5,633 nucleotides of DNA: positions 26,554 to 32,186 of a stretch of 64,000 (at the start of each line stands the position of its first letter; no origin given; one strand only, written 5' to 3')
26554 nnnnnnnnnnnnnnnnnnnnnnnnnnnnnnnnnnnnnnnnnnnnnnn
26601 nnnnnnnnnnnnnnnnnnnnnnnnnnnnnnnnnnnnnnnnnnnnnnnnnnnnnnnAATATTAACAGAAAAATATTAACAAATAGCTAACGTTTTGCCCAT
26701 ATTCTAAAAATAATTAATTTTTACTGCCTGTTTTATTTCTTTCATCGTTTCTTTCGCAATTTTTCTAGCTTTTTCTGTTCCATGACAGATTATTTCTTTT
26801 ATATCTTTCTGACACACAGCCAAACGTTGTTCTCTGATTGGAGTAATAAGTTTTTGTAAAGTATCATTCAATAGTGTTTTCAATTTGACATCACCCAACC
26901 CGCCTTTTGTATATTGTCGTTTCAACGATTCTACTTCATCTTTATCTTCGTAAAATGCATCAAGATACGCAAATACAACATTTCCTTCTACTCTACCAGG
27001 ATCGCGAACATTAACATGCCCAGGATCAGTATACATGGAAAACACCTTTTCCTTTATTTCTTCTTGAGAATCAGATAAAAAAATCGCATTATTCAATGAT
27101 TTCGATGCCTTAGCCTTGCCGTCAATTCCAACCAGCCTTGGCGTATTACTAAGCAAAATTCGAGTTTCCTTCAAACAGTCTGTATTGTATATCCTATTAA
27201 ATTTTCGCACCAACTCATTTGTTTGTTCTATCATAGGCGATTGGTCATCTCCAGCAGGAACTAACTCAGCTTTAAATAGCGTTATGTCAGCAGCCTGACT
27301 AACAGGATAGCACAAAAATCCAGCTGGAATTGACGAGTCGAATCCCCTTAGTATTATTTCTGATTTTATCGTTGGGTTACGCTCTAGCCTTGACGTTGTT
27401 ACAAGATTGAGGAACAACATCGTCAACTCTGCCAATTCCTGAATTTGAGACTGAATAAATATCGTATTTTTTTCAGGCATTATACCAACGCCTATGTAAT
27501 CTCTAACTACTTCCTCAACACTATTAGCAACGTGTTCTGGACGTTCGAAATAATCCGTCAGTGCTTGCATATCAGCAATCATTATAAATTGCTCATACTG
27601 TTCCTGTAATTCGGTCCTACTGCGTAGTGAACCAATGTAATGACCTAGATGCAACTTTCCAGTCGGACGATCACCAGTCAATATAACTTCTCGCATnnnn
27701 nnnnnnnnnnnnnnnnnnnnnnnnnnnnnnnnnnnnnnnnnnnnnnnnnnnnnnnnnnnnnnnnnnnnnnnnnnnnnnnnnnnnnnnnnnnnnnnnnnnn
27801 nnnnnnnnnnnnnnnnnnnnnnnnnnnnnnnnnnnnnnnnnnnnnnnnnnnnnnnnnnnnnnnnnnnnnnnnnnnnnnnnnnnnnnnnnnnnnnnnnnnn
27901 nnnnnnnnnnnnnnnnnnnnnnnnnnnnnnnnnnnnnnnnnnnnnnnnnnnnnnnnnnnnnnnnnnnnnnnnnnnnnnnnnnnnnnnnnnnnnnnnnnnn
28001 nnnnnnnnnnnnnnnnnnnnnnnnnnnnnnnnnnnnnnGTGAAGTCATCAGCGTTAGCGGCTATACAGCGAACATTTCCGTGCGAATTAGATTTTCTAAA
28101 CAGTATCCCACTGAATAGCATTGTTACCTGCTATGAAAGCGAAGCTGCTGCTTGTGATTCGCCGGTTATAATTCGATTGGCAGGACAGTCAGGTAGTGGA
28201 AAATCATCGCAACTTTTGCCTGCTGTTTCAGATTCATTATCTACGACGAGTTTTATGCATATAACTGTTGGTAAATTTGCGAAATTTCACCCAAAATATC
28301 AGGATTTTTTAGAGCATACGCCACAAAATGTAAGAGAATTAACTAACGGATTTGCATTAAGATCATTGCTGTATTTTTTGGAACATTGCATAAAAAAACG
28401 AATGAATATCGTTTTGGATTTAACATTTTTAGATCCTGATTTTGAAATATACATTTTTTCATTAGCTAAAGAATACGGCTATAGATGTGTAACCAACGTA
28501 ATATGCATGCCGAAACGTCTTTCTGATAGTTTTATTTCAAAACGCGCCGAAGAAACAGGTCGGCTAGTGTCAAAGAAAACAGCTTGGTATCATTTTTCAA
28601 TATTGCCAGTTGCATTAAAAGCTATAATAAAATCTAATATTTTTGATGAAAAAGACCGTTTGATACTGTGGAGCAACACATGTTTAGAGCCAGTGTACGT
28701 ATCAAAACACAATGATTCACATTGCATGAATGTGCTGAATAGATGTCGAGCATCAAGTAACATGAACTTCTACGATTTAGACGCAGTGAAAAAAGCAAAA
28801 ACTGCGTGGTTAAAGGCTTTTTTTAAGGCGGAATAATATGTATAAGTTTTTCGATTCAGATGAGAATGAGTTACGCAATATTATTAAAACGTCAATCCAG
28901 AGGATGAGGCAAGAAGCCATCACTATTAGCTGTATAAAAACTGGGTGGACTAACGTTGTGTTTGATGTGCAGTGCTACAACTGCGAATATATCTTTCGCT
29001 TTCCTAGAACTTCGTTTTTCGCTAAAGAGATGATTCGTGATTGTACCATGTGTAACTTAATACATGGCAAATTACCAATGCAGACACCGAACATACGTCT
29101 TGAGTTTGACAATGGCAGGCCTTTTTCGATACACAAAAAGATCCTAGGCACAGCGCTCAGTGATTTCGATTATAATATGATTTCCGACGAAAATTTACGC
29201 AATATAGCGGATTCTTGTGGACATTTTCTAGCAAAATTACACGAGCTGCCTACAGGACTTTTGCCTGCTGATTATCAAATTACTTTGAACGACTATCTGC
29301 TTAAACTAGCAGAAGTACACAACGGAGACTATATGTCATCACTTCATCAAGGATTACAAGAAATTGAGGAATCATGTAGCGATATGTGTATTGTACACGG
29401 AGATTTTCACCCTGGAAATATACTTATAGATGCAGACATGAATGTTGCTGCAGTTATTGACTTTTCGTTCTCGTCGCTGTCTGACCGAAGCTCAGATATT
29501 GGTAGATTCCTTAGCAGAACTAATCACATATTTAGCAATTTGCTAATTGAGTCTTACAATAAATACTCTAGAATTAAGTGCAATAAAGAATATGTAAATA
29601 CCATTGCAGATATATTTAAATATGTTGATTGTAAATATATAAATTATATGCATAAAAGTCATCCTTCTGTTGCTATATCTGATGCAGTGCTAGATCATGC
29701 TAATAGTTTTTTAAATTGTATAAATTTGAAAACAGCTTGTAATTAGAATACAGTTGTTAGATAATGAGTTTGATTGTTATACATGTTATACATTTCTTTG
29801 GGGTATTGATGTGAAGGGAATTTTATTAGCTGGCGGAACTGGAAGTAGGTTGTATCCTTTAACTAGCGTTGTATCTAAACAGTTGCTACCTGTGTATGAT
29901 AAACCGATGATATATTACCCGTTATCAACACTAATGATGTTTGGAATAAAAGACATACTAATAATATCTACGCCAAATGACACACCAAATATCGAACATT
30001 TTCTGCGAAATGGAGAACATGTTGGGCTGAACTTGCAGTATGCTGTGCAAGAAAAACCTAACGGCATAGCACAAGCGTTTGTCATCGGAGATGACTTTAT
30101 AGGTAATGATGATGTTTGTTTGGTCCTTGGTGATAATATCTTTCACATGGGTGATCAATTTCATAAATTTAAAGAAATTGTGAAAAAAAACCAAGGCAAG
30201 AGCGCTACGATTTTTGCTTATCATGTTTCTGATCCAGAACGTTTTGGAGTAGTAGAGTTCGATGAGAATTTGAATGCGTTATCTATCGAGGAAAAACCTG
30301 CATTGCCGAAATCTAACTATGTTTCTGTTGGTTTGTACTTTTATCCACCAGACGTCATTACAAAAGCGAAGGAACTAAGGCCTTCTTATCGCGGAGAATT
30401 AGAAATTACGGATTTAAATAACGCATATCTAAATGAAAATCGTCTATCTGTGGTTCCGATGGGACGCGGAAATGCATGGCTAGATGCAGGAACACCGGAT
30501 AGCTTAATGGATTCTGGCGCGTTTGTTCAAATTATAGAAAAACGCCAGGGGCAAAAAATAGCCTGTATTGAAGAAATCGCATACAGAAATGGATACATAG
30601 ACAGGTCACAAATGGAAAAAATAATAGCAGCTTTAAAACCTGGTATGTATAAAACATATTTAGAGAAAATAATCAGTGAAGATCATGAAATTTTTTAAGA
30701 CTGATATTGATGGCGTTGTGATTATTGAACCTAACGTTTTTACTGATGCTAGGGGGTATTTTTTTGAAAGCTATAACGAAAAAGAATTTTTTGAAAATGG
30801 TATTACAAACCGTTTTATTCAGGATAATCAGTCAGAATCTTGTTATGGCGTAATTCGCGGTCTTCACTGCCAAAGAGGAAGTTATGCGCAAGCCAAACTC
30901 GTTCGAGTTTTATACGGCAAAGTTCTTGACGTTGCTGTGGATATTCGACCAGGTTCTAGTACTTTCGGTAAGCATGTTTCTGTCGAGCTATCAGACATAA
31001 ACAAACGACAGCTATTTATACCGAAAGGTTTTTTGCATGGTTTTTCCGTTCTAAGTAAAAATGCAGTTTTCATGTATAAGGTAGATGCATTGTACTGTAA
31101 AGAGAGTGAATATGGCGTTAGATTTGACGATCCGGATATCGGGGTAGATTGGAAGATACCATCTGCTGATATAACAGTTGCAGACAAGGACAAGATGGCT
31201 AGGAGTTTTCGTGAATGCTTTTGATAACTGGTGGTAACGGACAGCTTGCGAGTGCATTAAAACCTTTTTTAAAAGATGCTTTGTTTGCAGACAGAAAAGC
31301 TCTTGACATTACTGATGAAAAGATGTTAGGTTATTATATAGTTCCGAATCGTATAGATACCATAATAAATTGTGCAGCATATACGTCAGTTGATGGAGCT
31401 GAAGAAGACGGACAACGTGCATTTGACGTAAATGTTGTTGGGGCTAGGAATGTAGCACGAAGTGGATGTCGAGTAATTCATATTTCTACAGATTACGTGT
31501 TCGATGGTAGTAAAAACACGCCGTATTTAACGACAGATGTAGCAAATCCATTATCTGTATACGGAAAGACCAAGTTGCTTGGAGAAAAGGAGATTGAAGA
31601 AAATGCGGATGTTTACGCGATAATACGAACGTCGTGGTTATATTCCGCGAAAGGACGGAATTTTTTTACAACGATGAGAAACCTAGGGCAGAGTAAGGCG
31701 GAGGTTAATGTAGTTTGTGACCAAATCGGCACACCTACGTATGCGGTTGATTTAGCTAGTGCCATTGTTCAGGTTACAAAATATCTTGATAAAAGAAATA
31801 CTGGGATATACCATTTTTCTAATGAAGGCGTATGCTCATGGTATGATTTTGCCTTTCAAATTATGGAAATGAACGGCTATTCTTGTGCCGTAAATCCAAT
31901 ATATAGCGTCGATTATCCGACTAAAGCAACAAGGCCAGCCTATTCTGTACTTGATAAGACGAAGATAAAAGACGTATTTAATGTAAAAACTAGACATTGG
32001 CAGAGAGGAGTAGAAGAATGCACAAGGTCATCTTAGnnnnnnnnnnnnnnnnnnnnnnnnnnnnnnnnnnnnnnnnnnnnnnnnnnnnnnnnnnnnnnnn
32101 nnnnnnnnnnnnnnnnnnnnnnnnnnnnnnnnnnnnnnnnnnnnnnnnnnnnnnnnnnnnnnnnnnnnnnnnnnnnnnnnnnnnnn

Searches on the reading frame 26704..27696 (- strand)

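Call 51: search_protein_families(library=pfam, proteins=[window:26704-27696:-], max_evalue=0.0001)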
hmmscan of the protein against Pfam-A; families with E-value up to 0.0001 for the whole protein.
window:26704-27696:- (330 aa): 1 family
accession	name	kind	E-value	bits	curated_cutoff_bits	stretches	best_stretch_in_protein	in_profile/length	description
PF00579.31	tRNA-synt_1b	-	3e-54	184.8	21.1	1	5-283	8-290/292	tRNA synthetases class I (W and Y)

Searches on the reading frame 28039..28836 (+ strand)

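Call 52: search_protein_families(library=pfam, proteins=[window:28039-28836:+], max_evalue=0.0001)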
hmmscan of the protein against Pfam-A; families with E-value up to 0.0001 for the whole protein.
window:28039-28836:+ (265 aa): 1 family
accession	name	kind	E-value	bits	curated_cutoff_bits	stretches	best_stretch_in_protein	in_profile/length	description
PF06414.18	Zeta_toxin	-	1.9e-23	83.4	22.3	1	40-202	14-185/199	Zeta toxin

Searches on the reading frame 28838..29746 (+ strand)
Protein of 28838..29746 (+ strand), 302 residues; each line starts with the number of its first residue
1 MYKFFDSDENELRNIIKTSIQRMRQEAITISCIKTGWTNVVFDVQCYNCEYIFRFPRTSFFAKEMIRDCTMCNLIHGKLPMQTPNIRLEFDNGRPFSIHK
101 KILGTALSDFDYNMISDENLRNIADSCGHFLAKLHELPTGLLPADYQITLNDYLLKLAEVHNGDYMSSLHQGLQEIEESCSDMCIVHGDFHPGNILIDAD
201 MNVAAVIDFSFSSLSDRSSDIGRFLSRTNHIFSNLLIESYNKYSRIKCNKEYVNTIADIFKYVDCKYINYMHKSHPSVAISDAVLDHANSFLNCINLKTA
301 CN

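Call 52: search_protein_families(library=pfam, proteins=[window:28838-29746:+], max_evalue=0.0001)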
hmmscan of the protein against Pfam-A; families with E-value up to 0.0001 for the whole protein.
window:28838-29746:+ (302 aa): 2 families
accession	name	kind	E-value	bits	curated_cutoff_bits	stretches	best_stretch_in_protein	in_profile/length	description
PF01636.29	APH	-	4.7e-24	85.9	23.2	1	33-240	5-225/239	Phosphotransferase enzyme family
PF01633.27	Choline_kinase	-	4.2e-06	26.7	29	1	167-296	142-268/300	Choline/ethanolamine kinase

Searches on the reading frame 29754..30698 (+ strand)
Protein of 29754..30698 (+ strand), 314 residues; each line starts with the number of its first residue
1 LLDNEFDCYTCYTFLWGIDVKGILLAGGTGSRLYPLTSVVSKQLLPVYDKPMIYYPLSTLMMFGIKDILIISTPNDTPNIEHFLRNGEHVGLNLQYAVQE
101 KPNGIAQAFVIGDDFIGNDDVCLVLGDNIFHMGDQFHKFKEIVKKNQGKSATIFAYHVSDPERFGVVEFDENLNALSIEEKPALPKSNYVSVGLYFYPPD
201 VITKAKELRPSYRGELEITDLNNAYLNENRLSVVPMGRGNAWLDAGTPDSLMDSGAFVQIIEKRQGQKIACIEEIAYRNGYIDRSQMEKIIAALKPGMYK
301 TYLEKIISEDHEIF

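Call 52: search_protein_families(library=pfam, proteins=[window:29754-30698:+], max_evalue=0.0001)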
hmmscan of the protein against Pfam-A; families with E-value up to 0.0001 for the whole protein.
window:29754-30698:+ (314 aa): 2 families
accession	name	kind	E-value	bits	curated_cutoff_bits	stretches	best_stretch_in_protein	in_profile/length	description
PF00483.29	NTP_transferase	-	2.3e-67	227.6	21.2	1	21-257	1-241/245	Nucleotidyl transferase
PF12804.13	NTP_transf_3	-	1.4e-06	29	27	1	22-147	1-115/160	MobA-like NTP transferase domain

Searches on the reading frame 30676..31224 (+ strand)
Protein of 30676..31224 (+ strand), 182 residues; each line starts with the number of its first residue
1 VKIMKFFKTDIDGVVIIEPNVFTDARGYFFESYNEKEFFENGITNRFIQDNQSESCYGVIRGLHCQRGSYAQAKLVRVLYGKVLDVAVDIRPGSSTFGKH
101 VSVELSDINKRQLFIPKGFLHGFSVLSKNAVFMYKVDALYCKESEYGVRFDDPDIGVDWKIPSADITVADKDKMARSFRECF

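Call 52: search_protein_families(library=pfam, proteins=[window:30676-31224:+], max_evalue=0.0001)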
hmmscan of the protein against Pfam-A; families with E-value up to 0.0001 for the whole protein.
window:30676-31224:+ (182 aa): 1 family
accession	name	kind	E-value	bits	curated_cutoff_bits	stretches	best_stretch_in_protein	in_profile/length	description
PF00908.23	dTDP_sugar_isom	-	2.1e-67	226.5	27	1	8-179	1-167/168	dTDP-4-dehydrorhamnose 3,5-epimerase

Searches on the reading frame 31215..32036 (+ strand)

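Call 52: search_protein_families(library=pfam, proteins=[window:31215-32036:+], max_evalue=0.0001)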
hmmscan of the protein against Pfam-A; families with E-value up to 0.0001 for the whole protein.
window:31215-32036:+ (273 aa): 5 families
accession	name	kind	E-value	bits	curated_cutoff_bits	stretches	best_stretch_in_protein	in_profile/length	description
PF04321.23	RmlD_sub_bind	-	5.9e-89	298.4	27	1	2-270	3-282/287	RmlD substrate binding domain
PF01370.27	Epimerase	-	8.9e-16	58.5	20.9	1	3-193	2-230/240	NAD dependent epimerase/dehydratase family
PF16363.11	GDP_Man_Dehyd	-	3.1e-10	40.5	27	1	30-136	59-173/332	GDP-mannose 4,6 dehydratase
PF02719.21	Polysacc_synt_2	-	2.4e-08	34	20.2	1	30-131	61-153/293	Polysaccharide biosynthesis protein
PF07993.18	NAD_binding_4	-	9.8e-06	25.3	20.1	1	45-143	87-208/258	Male sterility protein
